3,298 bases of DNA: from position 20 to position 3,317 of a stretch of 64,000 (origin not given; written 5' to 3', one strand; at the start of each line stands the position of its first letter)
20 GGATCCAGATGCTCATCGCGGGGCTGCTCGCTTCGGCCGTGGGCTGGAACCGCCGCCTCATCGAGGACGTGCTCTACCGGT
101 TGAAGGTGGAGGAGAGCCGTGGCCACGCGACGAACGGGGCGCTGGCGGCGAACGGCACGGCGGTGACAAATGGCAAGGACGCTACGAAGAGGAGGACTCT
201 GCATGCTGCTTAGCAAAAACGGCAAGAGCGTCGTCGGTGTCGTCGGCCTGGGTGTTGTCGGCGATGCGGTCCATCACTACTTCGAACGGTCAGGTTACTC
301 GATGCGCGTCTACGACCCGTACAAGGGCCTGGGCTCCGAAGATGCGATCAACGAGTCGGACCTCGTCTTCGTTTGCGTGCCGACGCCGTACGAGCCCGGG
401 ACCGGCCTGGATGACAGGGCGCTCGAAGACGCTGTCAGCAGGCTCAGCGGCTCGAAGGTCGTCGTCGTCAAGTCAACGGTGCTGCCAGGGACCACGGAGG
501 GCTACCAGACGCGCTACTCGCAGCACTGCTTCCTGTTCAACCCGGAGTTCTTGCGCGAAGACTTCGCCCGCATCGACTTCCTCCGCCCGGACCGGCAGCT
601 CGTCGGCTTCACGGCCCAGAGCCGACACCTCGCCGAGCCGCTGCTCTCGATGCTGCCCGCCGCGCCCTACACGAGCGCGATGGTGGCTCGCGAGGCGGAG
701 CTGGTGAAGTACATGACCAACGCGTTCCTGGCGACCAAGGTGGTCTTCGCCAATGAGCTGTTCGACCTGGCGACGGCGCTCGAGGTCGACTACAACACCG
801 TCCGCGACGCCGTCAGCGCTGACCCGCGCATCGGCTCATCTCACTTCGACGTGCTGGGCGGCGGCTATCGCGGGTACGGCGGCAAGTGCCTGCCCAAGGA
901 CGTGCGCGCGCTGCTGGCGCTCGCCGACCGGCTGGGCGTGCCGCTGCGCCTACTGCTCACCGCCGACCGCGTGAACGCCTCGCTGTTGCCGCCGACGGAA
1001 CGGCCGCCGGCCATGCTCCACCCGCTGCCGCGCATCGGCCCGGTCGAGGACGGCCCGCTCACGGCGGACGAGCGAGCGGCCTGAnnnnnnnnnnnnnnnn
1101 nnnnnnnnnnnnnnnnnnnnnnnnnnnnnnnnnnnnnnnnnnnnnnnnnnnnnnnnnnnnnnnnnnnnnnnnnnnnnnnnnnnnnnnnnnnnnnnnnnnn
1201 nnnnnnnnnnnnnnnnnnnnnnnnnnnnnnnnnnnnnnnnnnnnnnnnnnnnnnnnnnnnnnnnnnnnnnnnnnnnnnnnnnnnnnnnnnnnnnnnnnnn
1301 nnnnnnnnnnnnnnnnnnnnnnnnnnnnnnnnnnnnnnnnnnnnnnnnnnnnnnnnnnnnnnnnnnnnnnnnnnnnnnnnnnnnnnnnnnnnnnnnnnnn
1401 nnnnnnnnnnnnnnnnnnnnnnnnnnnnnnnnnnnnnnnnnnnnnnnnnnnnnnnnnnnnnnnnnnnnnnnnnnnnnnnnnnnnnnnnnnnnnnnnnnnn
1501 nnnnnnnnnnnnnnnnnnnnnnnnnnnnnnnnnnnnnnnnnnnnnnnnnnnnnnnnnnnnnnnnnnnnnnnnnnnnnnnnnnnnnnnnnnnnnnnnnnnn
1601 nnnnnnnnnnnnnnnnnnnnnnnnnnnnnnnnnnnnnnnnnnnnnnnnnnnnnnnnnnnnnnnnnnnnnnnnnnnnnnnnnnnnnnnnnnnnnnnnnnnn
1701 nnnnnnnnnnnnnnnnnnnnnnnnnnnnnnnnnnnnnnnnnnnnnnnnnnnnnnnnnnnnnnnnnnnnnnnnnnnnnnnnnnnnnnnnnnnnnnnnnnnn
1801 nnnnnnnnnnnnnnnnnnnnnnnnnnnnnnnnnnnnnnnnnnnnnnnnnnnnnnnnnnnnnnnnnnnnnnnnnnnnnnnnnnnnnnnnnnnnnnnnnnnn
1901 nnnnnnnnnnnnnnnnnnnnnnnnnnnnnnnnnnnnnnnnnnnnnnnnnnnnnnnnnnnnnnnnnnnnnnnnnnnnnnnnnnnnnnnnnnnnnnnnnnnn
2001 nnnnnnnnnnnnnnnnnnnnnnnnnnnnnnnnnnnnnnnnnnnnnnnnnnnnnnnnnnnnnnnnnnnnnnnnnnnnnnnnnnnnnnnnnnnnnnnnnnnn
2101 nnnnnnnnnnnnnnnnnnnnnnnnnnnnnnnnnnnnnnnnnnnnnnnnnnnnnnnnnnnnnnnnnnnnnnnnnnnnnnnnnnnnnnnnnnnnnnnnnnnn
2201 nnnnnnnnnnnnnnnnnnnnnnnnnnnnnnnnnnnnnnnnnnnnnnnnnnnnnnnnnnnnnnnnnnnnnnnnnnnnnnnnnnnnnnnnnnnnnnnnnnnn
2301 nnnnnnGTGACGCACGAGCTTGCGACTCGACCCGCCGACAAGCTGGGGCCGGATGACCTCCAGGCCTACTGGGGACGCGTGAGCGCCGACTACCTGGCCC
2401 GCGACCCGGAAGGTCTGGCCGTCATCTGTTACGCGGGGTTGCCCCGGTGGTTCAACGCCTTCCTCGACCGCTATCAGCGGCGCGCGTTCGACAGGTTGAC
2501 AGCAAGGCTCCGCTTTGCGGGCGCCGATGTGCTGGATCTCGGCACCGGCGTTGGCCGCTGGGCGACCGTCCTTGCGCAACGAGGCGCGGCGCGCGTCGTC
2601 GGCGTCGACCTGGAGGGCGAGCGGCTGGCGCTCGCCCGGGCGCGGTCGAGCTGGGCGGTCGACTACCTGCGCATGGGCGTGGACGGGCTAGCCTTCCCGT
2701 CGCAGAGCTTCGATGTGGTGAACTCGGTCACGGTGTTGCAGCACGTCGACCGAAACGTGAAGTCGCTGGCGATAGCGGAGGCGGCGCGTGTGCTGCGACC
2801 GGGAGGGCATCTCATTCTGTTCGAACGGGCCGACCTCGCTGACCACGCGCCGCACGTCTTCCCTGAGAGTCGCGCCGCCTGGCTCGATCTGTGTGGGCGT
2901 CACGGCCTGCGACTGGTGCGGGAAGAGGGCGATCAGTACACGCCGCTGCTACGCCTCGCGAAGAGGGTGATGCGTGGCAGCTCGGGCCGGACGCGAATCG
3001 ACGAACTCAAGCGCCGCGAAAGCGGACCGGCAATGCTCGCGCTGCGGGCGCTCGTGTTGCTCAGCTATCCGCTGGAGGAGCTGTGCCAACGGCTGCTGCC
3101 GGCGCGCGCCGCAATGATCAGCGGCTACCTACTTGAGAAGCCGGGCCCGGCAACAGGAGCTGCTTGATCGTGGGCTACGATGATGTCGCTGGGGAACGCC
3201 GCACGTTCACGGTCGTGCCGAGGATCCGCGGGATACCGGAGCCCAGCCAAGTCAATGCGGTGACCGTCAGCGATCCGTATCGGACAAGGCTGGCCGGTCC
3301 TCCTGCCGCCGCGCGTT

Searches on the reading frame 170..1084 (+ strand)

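Call 51: search_protein_families(library=pfam, proteins=[window:170-1084:+], max_evalue=0.00001)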
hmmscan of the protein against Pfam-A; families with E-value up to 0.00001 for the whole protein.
window:170-1084:+ (304 aa): 2 families
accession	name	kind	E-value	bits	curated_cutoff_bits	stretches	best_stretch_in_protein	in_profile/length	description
PF00984.24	UDPG_MGDP_dh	-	8.5e-26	90.3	25.4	1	174-270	1-93/94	UDP-glucose/GDP-mannose dehydrogenase family, central domain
PF03721.20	UDPG_MGDP_dh_N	-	2.2e-16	60.4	27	1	57-153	71-181/187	UDP-glucose/GDP-mannose dehydrogenase family, NAD binding domain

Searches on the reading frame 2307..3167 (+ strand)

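Call 51: search_protein_families(library=pfam, proteins=[window:2307-3167:+], max_evalue=0.00001)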
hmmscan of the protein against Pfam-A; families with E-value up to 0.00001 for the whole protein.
window:2307-3167:+ (286 aa): 8 families
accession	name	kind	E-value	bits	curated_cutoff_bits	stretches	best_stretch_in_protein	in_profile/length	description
PF08241.18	Methyltransf_11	-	7.5e-21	75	21.2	1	76-171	1-95/95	Methyltransferase domain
PF13649.12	Methyltransf_25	-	2.8e-20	73.3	27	1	75-167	1-97/97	Methyltransferase domain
PF13489.12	Methyltransf_23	-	1.5e-14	54.5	27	1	54-190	2-132/164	Methyltransferase domain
PF13847.12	Methyltransf_31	-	3.4e-11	43.4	27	1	72-189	4-127/145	Methyltransferase domain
PF08242.18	Methyltransf_12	-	3.5e-10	40.9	30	1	76-169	1-98/98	Methyltransferase domain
PF01209.24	Ubie_methyltran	-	2.4e-07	30.8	20.1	1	71-175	47-155/233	ubiE/COQ5 methyltransferase family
PF01728.25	FtsJ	-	2.4e-06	28.1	24.1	1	69-107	20-58/181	FtsJ-like methyltransferase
PF02353.26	CMAS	-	2.4e-06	27.5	27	1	53-171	43-164/273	Mycolic acid cyclopropane synthetase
